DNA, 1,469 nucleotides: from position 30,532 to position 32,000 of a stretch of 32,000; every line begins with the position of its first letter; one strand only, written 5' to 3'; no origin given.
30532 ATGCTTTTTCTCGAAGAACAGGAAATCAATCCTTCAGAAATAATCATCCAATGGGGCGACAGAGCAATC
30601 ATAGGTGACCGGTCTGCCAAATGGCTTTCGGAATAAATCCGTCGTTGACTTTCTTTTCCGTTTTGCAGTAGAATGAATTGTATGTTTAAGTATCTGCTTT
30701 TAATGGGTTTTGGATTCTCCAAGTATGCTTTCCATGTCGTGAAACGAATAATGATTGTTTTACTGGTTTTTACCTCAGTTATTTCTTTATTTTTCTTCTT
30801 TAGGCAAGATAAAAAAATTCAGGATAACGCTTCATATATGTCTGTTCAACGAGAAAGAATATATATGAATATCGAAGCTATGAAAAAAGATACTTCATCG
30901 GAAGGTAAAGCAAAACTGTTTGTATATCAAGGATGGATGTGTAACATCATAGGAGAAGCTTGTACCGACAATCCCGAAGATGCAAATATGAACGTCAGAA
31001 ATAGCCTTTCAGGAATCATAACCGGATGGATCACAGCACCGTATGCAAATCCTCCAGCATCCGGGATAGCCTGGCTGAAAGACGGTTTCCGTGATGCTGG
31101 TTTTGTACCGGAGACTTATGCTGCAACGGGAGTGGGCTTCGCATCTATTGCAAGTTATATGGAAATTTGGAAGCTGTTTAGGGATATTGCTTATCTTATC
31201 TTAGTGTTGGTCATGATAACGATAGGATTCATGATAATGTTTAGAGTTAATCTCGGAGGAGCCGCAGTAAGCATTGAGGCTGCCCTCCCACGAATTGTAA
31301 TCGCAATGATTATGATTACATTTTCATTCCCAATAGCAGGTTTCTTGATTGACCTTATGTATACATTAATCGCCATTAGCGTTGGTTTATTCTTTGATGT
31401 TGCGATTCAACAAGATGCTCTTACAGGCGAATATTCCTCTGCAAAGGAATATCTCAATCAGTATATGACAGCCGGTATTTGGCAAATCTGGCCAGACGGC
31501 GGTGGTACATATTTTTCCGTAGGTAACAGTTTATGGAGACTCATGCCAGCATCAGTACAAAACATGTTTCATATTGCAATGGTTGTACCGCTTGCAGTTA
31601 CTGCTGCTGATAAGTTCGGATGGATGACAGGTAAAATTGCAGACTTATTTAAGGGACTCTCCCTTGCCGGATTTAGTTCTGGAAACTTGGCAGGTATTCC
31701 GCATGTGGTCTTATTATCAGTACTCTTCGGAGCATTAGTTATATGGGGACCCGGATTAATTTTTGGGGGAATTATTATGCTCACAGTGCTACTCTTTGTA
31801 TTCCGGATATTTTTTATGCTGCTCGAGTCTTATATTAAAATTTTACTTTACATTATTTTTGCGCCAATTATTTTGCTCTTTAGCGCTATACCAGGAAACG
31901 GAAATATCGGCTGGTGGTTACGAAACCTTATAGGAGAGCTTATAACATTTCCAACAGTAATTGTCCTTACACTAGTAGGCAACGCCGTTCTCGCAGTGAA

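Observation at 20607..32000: Divergent envelope locus: an aberrant ClpC-type unfoldase co-operonic with a pilin and protease, facing a hydrolase/partner array and a VirB6-like gene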

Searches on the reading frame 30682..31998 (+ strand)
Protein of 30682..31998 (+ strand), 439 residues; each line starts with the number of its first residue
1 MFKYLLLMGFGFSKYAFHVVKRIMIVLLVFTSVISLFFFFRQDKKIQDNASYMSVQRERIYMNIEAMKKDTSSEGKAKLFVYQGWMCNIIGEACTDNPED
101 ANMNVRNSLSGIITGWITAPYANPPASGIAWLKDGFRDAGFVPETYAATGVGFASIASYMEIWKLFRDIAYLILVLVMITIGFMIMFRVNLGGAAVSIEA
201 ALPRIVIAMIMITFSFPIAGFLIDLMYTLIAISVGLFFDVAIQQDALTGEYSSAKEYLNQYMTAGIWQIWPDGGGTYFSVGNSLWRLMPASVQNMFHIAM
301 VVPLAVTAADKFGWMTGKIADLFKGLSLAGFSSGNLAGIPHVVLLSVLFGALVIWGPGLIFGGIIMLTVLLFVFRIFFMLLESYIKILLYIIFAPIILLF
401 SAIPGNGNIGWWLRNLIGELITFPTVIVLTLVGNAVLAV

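Call 8: search_protein_families(library=pfam, max_evalue=0.1, proteins=[window:30682-31998:+])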
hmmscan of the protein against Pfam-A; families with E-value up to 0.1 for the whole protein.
window:30682-31998:+ (439 aa): 0 families

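Call 18: find_related_loci(query=A1, collection=genome_contigs, flank=10000)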
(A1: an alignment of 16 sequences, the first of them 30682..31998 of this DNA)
Query A1 (439 aa) in genome_contigs; peptide patterns used: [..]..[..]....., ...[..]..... (x = any residue, [..] = any of these).
600 stretches matched a pattern (row limit reached: there are more); 574 encode a relative of the query (tblastn E <= 1e-3); the best 80 are kept; 80 distinct loci.
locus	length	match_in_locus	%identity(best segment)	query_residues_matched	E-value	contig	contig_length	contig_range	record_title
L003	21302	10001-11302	61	1-438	1e-168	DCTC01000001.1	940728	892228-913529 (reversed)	MAG TPA_asm: Candidatus Roizmanbacteria bacterium UBA1450 UBA1450_contig_1166, whole genome shotgun sequence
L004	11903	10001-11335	57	1-439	3e-159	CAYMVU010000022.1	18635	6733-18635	MAG TPA_asm: uncultured Gammaproteobacteria bacterium isolate SRP093185_co1_18 genome assembly, contig: NODE_1879_length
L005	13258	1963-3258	52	14-438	3e-141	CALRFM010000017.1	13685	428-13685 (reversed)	MAG: Patescibacteria group bacterium isolate TH-Jun18-152 genome assembly, contig: TH-Jun18-C9841, whole genome shotgun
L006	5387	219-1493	40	13-437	4e-106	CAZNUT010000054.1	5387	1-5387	MAG TPA_asm: uncultured Gammaproteobacteria bacterium isolate SRP192515_co1_185 genome assembly, contig: NODE_16380_leng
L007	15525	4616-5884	40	21-436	7e-95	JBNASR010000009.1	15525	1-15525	MAG: Microgenomates group bacterium isolate Kamch4336-1-MF-21 bin4.fa-9, whole genome shotgun sequence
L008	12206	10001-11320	40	12-436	7e-94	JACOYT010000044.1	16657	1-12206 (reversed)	MAG: Candidatus Roizmanbacteria bacterium isolate NC_groundwater_186_Ag_S-0.1um_43_13 S4_GD2017_2_S1_scaffold_2213, whol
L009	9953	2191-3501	41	3-433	3e-94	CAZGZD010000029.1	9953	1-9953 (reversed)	MAG TPA_asm: uncultured Gammaproteobacteria bacterium isolate binchicken_co347_41 genome assembly, contig: NODE_4126_len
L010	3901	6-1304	42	14-439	1e-94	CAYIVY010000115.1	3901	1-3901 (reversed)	MAG TPA_asm: uncultured Gammaproteobacteria bacterium isolate ERP119705_co8_91 genome assembly, contig: NODE_26745_lengt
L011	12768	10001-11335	40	10-436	1e-93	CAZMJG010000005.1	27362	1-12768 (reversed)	MAG TPA_asm: uncultured Gammaproteobacteria bacterium isolate SRP199154_co2_110 genome assembly, contig: NODE_1008_lengt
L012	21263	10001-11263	39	21-436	9e-92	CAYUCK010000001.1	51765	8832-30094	MAG TPA_asm: uncultured Gammaproteobacteria bacterium isolate binchicken_co96_84 genome assembly, contig: NODE_206_lengt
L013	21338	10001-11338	40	14-439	1e-91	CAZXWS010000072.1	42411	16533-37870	MAG TPA_asm: uncultured Gammaproteobacteria bacterium isolate SRP135725_co2_706 genome assembly, contig: k141_6104070, w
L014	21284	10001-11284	40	14-436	6e-92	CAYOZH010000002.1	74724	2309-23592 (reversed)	MAG TPA_asm: uncultured Gammaproteobacteria bacterium isolate binchicken_co135_53 genome assembly, contig: NODE_795_leng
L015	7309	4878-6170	41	1-439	3e-90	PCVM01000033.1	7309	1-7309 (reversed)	MAG: Candidatus Roizmanbacteria bacterium CG11_big_fil_rev_8_21_14_0_20_36_8 CG11_8_21_14_0.20_scaffold_6506_c, whole ge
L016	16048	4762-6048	39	7-437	4e-90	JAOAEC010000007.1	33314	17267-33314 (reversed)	MAG: Patescibacteria group bacterium isolate SKW25 NODE_7_length_33314_cov_5.803171, whole genome shotgun sequence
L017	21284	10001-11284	41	14-436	7e-90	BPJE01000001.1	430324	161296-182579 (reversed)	MAG: Patescibacteria group bacterium KatS3mg092 DNA, contig_17824, whole genome shotgun sequence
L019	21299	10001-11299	41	12-433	4e-89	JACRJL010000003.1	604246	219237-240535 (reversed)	MAG: Candidatus Roizmanbacteria bacterium isolate NC_groundwater_1828_Pr3_B-0.1um_37_28 SR-2_scaffold_141_2534256, whole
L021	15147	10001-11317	39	12-436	2e-88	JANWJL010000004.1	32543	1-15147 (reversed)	MAG: Candidatus Microgenomates bacterium isolate CRAIB_MAG66 c_000000013461, whole genome shotgun sequence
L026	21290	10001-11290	38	2-428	5e-87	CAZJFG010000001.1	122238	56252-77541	MAG TPA_asm: uncultured Gammaproteobacteria bacterium isolate SRP278314_co1_17 genome assembly, contig: NODE_162_length_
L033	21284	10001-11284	39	14-433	4e-84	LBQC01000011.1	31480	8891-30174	MAG: Candidatus Roizmanbacteria bacterium GW2011_GWA2_35_19 UR68_C0011, whole genome shotgun sequence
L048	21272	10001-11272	38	13-439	1e-80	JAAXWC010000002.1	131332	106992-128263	MAG: Candidatus Roizmanbacteria bacterium isolate W9_Combined_metabat1_114 W9_Combined_metabat1_114_NODE_75, whole genom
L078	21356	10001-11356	38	3-439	3e-73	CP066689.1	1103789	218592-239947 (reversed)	MAG: Candidatus Roizmanbacteria bacterium isolate NC_groundwater_538_Ag_S-0.1um_35_236 chromosome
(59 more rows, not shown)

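Call 24: search_protein_families(library=pfam, max_evalue=0.01, proteins=[L003:9992-11704:+, L003:12141-14222:-, L003:14285-18310:-, L003:18393-18650:-, L003:18692-19213:-, L003:19242-20090:-, L003:20341-21282:-, L003:6312-8015:+])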
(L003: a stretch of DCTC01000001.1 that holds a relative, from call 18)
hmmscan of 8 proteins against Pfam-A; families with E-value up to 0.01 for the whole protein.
L003:9992-11704:+ (570 aa): 0 families

L003:12141-14222:- (693 aa): 1 family
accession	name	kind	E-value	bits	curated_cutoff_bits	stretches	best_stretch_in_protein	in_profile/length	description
PF18895.5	T4SS_pilin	-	3.8e-07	30.5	26.6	1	604-669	7-71/71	Type IV secretion system pilin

L003:14285-18310:- (1341 aa): 0 families

L003:18393-18650:- (85 aa): 0 families

L003:18692-19213:- (173 aa): 3 families
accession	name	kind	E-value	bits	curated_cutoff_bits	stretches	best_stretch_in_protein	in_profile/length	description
PF01424.28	R3H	-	1.3e-12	48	26.8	1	89-147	2-58/60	R3H domain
PF13083.13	KH_KhpA-B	-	1e-09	38.6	32.1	1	12-74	5-70/73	KhpA/KhpB, KH domain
PF07650.23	KH_2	-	0.0092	16.2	22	0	13-67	8-60/78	KH domain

L003:19242-20090:- (282 aa): 4 families
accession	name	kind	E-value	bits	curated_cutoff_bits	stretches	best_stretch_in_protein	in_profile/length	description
PF02096.25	60KD_IMP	-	2.3e-46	158.2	35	1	37-268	1-160/163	60Kd inner membrane protein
PF13858.11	DUF4199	-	0.0014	19.6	32.3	0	169-251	69-153/165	Protein of unknown function (DUF4199)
PF01956.21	EMC3_TMCO1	-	0.0034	17.6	27.1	0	41-97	22-82/169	Integral membrane protein EMC3/TMCO1-like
PF00029.24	Connexin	-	0.0069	16.6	31.3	0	160-233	64-137/225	Connexin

L003:20341-21282:- (313 aa): 6 families
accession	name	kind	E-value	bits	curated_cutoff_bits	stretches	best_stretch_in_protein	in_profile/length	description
PF00133.28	tRNA-synt_1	-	4.6e-49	167.7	22.7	1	3-172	223-413/414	tRNA synthetases class I (I, L, M and V)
PF08264.19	Anticodon_1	-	5.8e-20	72.1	25.1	1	222-311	6-99/148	Anticodon-binding domain of tRNA ligase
PF09334.17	tRNA-synt_1g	-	3.3e-10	39.7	20.1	1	7-182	221-376/391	tRNA synthetases class I (M)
PF01406.26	tRNA-synt_1e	-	0.00042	20.2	27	1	116-161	236-281/301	tRNA synthetases class I (C) catalytic domain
PF00579.31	tRNA-synt_1b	-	0.00045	20.1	21.1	0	118-143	182-209/292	tRNA synthetases class I (W and Y)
PF01921.24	tRNA-synt_1f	-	0.0025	17.2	27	1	123-177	272-325/360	tRNA synthetases class I (K)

L003:6312-8015:+ (567 aa): 2 families
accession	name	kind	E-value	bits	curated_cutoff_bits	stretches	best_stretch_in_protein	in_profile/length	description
PF00246.29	Peptidase_M14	-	3.8e-18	66.5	21.6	1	104-316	14-219/286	Zinc carboxypeptidase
PF13529.12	Peptidase_C39_2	-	0.0061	17.6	24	0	391-538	5-142/143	Peptidase_C39 like family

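Call 40: search_solved_structures(query=A1, max_evalue=10, show_alignments=2)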
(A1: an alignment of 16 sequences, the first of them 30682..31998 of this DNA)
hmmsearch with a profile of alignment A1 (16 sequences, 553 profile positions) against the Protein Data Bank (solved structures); distinct sequences matched with E-value up to 10: 0.

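Call 52: search_protein_families(library=pfam, max_evalue=0.01, proteins=[L019:8497-9540:+, L021:5969-7174:+, L021:7680-8786:+, L021:8793-9941:+, L078:7411-8694:+, L078:6160-6954:+, L033:8471-9631:+, L026:7693-8916:+, L048:5428-7368:+, L012:16932-17738:-])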
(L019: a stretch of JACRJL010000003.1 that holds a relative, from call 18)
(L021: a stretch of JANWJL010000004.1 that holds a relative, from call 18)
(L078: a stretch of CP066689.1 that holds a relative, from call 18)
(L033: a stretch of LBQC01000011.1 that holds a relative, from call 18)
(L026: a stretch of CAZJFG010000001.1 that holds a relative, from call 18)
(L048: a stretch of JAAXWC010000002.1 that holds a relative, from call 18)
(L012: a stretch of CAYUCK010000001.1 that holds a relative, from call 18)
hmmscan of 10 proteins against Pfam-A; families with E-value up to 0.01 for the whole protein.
L019:8497-9540:+ (347 aa): 1 family
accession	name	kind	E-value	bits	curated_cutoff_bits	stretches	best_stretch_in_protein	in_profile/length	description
PF13529.12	Peptidase_C39_2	-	2.2e-08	35.2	24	1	179-319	4-143/143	Peptidase_C39 like family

L021:5969-7174:+ (401 aa): 2 families
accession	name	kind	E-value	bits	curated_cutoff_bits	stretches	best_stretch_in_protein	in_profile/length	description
PF01464.25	SLT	-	0.00031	20.7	21.3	1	245-375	3-98/117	Transglycosylase SLT domain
PF12698.13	ABC2_membrane_3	-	0.0054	16.3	31.6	1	21-142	9-121/347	ABC-2 family transporter protein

L021:7680-8786:+ (368 aa): 1 family
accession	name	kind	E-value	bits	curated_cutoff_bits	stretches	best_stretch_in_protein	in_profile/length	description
PF01551.29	Peptidase_M23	-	9.2e-13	48.7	28.7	1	269-358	4-88/96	Peptidase family M23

L021:8793-9941:+ (382 aa): 1 family
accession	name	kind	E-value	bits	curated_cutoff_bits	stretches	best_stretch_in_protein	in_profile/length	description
PF00877.26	NLPC_P60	-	4.8e-07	30.2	23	1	266-344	4-74/105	NlpC/P60 family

L078:7411-8694:+ (427 aa): 9 families
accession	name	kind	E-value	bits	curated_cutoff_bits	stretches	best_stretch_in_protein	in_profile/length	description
PF00561.26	Abhydrolase_1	-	1.1e-08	35.5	25.8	1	53-176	3-103/245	alpha/beta hydrolase fold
PF12146.15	Hydrolase_4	-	6.7e-06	26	27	1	116-213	57-155/239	Serine aminopeptidase, S33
PF10518.14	TAT_signal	-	4.8e-05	23.5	22.7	1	7-26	2-21/21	TAT (twin-arginine translocation) pathway signal sequence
PF02089.21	Palm_thioest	-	0.00014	22.1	26.8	1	104-179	44-119/254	Palmitoyl protein thioesterase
PF02230.22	Abhydrolase_2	-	0.0003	21.1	23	1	124-173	94-143/217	Phospholipase/Carboxylesterase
PF12697.13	Abhydrolase_6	-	0.00071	20.7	26.3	1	125-269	58-169/217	Alpha/beta hydrolase family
PF11288.14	DUF3089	-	0.0029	17.6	23.4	1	116-161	74-120/207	Protein of unknown function (DUF3089)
PF10230.15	LIDHydrolase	-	0.0034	17.6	27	1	91-163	39-113/262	Lipid-droplet associated hydrolase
PF00975.26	Thioesterase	-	0.0063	17.2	26.4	0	122-158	53-89/226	Thioesterase domain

L078:6160-6954:+ (264 aa): 1 family
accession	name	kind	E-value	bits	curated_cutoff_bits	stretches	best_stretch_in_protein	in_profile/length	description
PF13529.12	Peptidase_C39_2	-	2.3e-07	31.9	24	1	106-231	12-143/143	Peptidase_C39 like family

L033:8471-9631:+ (386 aa): 1 family
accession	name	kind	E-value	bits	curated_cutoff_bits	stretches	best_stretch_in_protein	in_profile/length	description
PF13529.12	Peptidase_C39_2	-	1.7e-07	32.3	24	1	217-357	2-142/143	Peptidase_C39 like family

L026:7693-8916:+ (407 aa): 1 family
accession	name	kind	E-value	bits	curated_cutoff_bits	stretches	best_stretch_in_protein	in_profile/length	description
PF13529.12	Peptidase_C39_2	-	0.00012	23.1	24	1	241-378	5-142/143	Peptidase_C39 like family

L048:5428-7368:+ (646 aa): 1 family
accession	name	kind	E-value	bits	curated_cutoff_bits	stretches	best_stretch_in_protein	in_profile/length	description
PF05257.22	CHAP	-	3.8e-12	46.9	26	1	531-620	3-81/81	CHAP domain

L012:16932-17738:- (268 aa): 1 family
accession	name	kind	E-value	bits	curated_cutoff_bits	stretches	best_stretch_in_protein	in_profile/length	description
PF13529.12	Peptidase_C39_2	-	3.1e-07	31.5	24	1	98-240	5-143/143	Peptidase_C39 like family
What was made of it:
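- On Type IV secretion system (VirB/D4 or MPF-FATA type): Relatives carry C39_2, SLT, M23, NlpC/P60 and M14 domains (calls 24, 52).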

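Call 82: search_protein_families(library=pfam, max_evalue=5, proteins=[L019:9542-9976:+])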
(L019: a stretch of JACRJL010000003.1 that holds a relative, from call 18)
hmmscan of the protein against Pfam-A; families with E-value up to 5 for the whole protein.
L019:9542-9976:+ (144 aa): 1 family
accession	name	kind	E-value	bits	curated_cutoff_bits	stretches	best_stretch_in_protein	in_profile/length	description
PF20087.4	DUF6479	-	0.027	15.3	25.4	1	7-58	20-67/120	Family of unknown function (DUF6479)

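Call 98: search_solved_structures(query=A7, max_evalue=1)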
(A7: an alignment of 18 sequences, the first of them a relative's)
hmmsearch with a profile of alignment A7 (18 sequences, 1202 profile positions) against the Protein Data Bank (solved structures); distinct sequences matched with E-value up to 1: 7.
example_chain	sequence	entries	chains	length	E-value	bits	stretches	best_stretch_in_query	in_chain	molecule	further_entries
9dzz_B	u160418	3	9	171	0.037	14.9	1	15-108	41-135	Sec-independent protein translocase protein TatB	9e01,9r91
7bqn_A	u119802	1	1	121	0.085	13.7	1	153-237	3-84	Rei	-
6gvw_A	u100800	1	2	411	0.35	11.7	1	305-395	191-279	BRCA1-A complex subunit Abraxas 1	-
5cwb_A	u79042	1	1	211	0.46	11.3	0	26-203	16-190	Designed helical repeat protein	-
4qgk_A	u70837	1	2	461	0.49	11.2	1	119-180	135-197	Fatty aldehyde dehydrogenase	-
9ubr_A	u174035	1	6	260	0.61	10.9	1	36-160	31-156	PrAC-5350A,2-dehydro-3-deoxyphosphogluconate aldolase/4-hydroxy-2-oxoglutarate aldolase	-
2dm9_A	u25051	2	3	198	0.78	10.5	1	16-142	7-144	V-type ATP synthase subunit E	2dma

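Call 104: search_protein_families(library=ncbifam, max_evalue=0.01, proteins=[L004:9992-11722:+, L003:12141-14222:-, L003:14285-18310:-, L019:9542-9976:+])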
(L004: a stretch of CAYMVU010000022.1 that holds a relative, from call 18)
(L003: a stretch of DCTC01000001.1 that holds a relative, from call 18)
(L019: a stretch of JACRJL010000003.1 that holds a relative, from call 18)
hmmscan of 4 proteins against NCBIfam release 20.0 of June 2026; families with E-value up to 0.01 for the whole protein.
L004:9992-11722:+ (576 aa): 0 families

L003:12141-14222:- (693 aa): 1 family
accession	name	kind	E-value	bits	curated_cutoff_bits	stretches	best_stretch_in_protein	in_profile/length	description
NF045849.1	ICE_MMCAP2_0565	equivalog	9.1e-06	25.3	40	1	607-669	14-76/80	Mbov_0395 family pilin-like conjugal transfer protein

L003:14285-18310:- (1341 aa): 0 families

L019:9542-9976:+ (144 aa): 0 families
